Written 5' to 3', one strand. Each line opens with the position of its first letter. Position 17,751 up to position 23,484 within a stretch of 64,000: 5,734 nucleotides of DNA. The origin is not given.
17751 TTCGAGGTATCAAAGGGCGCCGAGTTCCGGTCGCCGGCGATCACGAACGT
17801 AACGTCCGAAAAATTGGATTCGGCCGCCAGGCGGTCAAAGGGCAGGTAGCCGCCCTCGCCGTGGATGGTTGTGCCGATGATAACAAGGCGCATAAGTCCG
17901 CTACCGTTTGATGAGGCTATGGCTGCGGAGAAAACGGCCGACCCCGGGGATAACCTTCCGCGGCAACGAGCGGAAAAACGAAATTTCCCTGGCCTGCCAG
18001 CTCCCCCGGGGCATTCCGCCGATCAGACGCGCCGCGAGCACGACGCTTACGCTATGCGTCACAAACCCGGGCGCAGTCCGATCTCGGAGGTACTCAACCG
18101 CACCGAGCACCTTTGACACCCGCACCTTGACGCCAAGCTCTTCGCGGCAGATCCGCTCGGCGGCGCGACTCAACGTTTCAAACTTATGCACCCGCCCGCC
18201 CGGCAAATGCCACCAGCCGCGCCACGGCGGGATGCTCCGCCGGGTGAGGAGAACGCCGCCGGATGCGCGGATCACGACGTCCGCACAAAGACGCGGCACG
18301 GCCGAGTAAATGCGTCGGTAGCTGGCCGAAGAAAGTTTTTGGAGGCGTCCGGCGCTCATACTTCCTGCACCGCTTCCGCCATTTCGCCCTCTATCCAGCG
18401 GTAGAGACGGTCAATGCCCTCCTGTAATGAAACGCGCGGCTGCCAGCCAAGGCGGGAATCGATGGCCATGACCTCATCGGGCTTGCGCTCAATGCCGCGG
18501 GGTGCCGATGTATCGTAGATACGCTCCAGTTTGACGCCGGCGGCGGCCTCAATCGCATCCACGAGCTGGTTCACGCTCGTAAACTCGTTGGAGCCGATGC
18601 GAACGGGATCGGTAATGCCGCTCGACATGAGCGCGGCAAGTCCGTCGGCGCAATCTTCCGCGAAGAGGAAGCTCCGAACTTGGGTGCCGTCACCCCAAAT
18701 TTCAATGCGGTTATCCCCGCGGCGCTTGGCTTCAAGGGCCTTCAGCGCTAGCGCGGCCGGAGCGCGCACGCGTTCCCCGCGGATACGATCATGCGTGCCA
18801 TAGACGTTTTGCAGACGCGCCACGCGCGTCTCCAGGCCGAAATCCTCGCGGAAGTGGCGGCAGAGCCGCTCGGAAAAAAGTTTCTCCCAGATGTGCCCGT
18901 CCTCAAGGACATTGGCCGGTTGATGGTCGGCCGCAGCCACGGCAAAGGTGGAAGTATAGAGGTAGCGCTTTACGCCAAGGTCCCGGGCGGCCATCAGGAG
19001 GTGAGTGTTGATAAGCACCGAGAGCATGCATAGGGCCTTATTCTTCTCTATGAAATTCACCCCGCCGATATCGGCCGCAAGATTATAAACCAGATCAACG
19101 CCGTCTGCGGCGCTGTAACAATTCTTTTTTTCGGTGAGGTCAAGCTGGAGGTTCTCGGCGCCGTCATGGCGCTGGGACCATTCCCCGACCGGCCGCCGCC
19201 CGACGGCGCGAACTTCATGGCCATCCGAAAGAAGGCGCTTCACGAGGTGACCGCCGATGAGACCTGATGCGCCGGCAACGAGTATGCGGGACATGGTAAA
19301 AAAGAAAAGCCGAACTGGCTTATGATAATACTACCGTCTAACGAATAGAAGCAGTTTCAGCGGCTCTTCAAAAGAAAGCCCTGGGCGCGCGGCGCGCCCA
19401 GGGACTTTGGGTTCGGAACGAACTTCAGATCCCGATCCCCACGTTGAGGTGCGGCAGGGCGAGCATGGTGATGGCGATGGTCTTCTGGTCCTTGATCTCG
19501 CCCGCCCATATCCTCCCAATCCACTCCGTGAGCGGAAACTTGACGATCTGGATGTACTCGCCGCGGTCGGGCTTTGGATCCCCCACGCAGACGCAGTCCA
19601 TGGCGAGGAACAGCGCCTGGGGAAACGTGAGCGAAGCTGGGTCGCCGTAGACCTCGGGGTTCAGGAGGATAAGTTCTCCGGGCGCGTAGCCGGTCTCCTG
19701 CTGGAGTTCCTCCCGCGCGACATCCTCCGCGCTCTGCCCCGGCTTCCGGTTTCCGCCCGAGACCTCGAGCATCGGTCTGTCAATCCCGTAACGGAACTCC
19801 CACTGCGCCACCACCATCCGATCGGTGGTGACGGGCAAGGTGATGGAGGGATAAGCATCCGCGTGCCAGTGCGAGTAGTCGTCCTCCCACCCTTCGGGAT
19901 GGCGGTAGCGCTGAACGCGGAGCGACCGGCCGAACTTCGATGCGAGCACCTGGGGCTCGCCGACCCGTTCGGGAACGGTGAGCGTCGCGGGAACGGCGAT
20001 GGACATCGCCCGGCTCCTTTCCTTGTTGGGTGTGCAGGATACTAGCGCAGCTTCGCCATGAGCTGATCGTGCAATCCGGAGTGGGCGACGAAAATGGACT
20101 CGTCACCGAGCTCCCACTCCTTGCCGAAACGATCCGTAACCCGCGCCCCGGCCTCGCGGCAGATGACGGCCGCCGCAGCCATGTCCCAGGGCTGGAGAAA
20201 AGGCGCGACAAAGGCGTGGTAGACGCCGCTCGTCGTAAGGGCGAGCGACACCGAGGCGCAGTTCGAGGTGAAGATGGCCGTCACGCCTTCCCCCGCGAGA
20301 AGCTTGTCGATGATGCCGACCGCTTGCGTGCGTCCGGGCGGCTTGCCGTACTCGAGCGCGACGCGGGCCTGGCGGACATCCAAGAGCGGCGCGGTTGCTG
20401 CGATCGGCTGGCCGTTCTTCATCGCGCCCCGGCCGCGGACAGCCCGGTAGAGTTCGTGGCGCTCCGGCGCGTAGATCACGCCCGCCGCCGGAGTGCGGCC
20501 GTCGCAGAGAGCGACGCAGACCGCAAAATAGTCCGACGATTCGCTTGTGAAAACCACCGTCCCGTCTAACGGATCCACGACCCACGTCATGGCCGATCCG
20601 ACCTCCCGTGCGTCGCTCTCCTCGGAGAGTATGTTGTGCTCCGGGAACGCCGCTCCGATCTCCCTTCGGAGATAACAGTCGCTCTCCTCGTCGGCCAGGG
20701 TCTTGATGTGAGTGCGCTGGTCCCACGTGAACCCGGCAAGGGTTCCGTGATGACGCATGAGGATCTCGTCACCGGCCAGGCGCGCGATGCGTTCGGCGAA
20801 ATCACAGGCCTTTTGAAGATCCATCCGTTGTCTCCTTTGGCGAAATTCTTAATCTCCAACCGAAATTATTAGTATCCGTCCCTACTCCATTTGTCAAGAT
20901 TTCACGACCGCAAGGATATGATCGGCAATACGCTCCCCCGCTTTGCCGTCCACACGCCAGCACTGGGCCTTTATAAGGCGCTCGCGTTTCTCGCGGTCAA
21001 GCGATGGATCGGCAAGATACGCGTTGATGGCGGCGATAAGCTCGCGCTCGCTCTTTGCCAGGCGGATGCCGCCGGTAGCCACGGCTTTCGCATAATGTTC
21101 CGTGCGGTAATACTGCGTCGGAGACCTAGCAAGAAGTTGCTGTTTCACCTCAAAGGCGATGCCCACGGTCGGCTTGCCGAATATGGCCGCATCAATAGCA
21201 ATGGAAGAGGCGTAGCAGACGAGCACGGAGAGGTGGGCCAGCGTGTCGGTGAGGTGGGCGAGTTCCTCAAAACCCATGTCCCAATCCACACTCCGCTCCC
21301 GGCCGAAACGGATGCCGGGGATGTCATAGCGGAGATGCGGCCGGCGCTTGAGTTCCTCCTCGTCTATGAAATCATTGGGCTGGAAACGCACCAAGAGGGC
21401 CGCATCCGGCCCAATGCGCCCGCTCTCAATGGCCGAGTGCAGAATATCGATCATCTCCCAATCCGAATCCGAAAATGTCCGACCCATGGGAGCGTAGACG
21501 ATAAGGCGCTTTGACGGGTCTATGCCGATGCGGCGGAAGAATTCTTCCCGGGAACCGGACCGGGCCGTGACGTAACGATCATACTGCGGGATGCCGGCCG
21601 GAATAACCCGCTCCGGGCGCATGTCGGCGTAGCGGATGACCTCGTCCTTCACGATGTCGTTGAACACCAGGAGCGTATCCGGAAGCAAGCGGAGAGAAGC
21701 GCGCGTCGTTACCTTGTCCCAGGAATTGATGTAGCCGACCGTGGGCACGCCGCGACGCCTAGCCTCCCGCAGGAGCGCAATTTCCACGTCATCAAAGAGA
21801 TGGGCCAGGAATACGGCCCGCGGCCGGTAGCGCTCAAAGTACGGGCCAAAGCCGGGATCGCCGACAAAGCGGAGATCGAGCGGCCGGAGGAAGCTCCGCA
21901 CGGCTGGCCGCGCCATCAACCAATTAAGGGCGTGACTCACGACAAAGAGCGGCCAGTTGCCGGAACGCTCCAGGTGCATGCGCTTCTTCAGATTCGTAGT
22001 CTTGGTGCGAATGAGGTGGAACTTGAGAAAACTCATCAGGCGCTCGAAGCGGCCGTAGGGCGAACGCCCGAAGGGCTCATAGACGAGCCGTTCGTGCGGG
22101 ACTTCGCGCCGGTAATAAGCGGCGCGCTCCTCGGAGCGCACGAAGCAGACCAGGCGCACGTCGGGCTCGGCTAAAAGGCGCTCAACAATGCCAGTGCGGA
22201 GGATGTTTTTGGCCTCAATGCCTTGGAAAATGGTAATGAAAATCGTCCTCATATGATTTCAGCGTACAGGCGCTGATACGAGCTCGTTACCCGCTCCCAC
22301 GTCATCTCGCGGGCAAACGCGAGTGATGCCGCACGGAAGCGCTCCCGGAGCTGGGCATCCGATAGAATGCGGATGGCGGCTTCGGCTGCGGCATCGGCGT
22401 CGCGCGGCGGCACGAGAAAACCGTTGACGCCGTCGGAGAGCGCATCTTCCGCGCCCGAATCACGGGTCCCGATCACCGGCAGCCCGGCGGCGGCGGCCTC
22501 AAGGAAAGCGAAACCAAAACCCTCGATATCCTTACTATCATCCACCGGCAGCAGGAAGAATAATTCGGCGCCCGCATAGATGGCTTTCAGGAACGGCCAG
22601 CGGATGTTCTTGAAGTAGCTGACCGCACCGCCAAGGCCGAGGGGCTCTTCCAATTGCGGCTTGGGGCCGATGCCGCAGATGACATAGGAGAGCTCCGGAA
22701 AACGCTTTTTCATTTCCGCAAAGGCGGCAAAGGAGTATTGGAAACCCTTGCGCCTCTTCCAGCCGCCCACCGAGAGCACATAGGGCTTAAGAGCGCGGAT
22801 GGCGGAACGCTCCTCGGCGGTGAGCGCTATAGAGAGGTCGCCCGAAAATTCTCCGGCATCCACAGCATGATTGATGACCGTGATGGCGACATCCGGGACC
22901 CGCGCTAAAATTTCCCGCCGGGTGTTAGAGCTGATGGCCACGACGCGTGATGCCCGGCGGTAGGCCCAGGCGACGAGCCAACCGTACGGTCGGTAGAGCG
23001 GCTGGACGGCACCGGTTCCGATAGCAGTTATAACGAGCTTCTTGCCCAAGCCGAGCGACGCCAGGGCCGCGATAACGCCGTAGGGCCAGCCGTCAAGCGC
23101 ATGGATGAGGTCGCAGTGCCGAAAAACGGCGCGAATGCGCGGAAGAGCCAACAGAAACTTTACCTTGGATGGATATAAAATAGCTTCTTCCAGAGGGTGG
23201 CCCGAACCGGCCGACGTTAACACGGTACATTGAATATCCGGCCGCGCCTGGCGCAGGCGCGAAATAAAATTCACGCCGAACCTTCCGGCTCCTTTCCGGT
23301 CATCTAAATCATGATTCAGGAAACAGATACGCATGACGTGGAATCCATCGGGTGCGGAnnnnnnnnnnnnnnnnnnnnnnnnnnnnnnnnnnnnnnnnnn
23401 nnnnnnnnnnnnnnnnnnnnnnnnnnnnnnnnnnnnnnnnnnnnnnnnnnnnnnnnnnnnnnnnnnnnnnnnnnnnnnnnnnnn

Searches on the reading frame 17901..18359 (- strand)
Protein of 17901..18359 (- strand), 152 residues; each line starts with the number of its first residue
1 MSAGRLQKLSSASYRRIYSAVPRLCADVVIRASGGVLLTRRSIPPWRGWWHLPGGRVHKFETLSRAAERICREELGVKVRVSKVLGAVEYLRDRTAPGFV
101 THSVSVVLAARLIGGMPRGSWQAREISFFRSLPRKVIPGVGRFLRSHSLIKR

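Call 10: search_protein_families(library=pfam, proteins=[window:17901-18359:-], max_evalue=0.0001)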
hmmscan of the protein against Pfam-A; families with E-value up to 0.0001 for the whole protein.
window:17901-18359:- (152 aa): 1 family
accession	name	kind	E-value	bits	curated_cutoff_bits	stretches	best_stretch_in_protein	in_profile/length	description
PF00293.34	NUDIX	-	6.5e-18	65.5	21.1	1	23-130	3-111/134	NUDIX domain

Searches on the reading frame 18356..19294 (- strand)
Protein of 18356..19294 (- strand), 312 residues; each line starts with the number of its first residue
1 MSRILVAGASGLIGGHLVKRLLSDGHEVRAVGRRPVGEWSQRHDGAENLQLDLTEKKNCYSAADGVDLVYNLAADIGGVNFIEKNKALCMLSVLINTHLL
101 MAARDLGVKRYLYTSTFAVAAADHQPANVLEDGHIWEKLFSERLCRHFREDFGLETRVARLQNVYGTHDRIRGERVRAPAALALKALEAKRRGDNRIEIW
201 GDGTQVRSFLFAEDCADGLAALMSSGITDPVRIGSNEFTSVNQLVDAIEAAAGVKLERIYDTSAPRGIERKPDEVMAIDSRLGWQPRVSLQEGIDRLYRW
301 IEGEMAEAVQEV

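Call 10: search_protein_families(library=pfam, proteins=[window:18356-19294:-], max_evalue=0.0001)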
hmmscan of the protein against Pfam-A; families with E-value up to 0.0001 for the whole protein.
window:18356-19294:- (312 aa): 6 families
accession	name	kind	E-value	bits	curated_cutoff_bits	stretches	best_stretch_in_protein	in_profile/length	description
PF01370.27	Epimerase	-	7.8e-40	137.2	20.9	1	4-225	1-227/240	NAD dependent epimerase/dehydratase family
PF16363.11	GDP_Man_Dehyd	-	4.8e-20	72.7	27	2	138-296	157-331/332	GDP-mannose 4,6 dehydratase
PF13460.12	NAD_binding_10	-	4.1e-13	50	27.2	1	8-127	1-109/184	NAD(P)H-binding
PF05368.20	NmrA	-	1e-12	48.7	27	1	2-118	3-109/298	NmrA-like family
PF01073.25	3Beta_HSD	-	2.4e-09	37.1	22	1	5-129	1-129/280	3-beta hydroxysteroid dehydrogenase/isomerase family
PF07993.18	NAD_binding_4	-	7.8e-06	25.7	20.1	0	58-125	81-145/258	Male sterility protein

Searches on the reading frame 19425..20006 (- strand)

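Call 10: search_protein_families(library=pfam, proteins=[window:19425-20006:-], max_evalue=0.0001)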
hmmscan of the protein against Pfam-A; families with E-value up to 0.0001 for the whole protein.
window:19425-20006:- (193 aa): 1 family
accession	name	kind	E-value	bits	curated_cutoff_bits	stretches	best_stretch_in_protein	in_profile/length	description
PF00293.34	NUDIX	-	2e-05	25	21.1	1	61-162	12-118/134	NUDIX domain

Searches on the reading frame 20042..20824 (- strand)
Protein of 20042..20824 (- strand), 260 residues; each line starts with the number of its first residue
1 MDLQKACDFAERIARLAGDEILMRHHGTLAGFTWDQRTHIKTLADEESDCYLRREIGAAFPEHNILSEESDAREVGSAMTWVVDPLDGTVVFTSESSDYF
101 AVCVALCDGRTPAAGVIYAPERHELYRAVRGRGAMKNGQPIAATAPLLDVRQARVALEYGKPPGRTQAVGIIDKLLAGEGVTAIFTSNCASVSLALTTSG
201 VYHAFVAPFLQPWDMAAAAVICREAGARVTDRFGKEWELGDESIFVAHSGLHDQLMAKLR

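Call 11: search_protein_families(library=pfam, proteins=[window:20042-20824:-], max_evalue=0.0001)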
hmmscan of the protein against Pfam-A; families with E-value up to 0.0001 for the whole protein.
window:20042-20824:- (260 aa): 1 family
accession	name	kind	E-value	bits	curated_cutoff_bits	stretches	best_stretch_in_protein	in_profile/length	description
PF00459.30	Inositol_P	-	5e-44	151.3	27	1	3-258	2-265/271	Inositol monophosphatase family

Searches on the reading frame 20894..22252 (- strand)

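Call 11: search_protein_families(library=pfam, proteins=[window:20894-22252:-], max_evalue=0.0001)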
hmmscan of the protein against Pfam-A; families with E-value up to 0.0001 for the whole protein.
window:20894-22252:- (452 aa): 1 family
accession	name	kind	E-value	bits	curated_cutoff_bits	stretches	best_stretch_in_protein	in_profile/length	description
PF04464.20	Glyphos_transf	-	4.4e-10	39.5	22.1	1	194-447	138-366/367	CDP-Glycerol:Poly(glycerophosphate) glycerophosphotransferase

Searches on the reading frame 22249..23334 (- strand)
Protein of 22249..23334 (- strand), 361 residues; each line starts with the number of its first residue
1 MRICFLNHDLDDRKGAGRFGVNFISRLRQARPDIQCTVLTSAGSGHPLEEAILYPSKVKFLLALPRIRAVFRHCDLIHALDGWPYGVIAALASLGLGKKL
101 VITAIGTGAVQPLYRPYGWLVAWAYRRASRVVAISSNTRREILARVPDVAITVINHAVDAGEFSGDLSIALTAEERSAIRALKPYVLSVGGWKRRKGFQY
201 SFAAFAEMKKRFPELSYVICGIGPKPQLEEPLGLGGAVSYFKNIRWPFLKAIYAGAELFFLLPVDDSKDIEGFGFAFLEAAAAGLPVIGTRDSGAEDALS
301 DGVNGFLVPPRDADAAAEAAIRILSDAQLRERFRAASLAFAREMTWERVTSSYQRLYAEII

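Call 11: search_protein_families(library=pfam, proteins=[window:22249-23334:-], max_evalue=0.0001)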
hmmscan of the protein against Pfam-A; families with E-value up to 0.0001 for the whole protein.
window:22249-23334:- (361 aa): 5 families
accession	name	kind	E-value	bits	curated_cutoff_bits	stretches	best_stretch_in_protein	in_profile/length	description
PF00534.26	Glycos_transf_1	-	8.7e-29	100.7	26.4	1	177-336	9-168/172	Glycosyl transferases group 1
PF13692.12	Glyco_trans_1_4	-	2.8e-26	92.9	27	1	184-326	2-142/142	Glycosyl transferases group 1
PF13439.12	Glyco_transf_4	-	1.2e-14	55.2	28.5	1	15-160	3-168/170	Glycosyltransferase Family 4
PF13579.12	Glyco_trans_4_4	-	1.2e-09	39.1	29.7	1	56-154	52-155/158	Glycosyl transferase 4-like domain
PF20706.3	GT4-conflict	-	1.8e-06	27.6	26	1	271-350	292-382/385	Family 4 Glycosyltransferase in conflict systems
